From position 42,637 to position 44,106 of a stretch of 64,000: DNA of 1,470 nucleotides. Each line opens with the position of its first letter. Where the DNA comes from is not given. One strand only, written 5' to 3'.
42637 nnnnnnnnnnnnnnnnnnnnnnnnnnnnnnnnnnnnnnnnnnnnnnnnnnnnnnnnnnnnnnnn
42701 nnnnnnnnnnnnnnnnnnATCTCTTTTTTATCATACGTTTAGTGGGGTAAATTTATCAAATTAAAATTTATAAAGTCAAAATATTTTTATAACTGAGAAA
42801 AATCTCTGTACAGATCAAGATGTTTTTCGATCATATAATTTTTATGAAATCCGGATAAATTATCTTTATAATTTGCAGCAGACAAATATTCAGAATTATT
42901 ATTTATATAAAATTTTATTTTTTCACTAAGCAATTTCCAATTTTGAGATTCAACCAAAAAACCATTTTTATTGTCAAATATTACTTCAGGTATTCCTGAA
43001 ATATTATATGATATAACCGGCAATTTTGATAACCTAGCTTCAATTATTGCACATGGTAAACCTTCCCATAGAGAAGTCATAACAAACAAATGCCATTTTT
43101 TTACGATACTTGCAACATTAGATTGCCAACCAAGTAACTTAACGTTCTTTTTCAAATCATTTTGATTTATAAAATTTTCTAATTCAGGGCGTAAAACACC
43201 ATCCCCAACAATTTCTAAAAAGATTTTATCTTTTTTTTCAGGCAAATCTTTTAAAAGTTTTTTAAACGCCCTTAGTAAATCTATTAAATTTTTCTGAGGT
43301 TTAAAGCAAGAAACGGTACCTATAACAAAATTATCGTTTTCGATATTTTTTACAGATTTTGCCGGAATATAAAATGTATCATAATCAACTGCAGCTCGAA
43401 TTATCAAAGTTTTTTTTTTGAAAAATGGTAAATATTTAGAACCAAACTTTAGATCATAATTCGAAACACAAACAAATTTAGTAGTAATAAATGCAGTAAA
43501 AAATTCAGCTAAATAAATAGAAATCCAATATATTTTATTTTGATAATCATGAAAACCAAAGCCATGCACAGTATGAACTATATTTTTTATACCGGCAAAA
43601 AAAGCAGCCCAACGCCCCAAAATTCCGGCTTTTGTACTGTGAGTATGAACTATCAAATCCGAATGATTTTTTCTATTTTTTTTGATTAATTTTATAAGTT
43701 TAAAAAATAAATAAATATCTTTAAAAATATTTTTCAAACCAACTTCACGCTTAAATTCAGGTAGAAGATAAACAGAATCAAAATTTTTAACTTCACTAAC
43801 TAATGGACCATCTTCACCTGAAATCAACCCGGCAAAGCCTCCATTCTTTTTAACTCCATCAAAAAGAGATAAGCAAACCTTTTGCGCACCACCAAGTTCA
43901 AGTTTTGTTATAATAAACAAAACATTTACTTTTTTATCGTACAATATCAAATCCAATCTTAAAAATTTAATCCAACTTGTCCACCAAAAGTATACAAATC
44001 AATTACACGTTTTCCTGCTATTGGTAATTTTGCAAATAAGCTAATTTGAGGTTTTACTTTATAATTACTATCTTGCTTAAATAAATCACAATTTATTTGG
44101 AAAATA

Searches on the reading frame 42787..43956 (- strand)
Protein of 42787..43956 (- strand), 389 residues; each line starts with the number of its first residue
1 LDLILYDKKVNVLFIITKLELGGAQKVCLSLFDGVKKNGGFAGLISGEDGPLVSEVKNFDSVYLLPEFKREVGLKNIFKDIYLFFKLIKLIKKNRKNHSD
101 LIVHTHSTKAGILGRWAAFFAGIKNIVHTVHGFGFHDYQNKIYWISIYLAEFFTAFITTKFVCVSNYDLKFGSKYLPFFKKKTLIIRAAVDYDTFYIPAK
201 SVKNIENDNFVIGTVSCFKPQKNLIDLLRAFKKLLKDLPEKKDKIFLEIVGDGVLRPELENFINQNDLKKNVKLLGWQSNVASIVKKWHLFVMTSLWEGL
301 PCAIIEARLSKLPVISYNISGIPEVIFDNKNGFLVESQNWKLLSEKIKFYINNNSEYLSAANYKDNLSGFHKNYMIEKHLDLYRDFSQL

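Call 77: search_protein_families(library=pfam, proteins=[window:42787-43956:-], max_evalue=0.0001)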
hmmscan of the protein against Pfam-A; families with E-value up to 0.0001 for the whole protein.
window:42787-43956:- (389 aa): 4 families
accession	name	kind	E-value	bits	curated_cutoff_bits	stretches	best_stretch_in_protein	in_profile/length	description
PF00534.26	Glycos_transf_1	-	5.9e-33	114.3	26.4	1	202-361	8-166/172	Glycosyl transferases group 1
PF13692.12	Glyco_trans_1_4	-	4.5e-26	92.3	27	1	211-352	3-141/142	Glycosyl transferases group 1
PF13439.12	Glyco_transf_4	-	3.7e-11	43.8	28.5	1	22-192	2-168/170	Glycosyltransferase Family 4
PF13477.12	Glyco_trans_4_2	-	2.5e-05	24.9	23.4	1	84-152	63-127/139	Glycosyl transferase 4-like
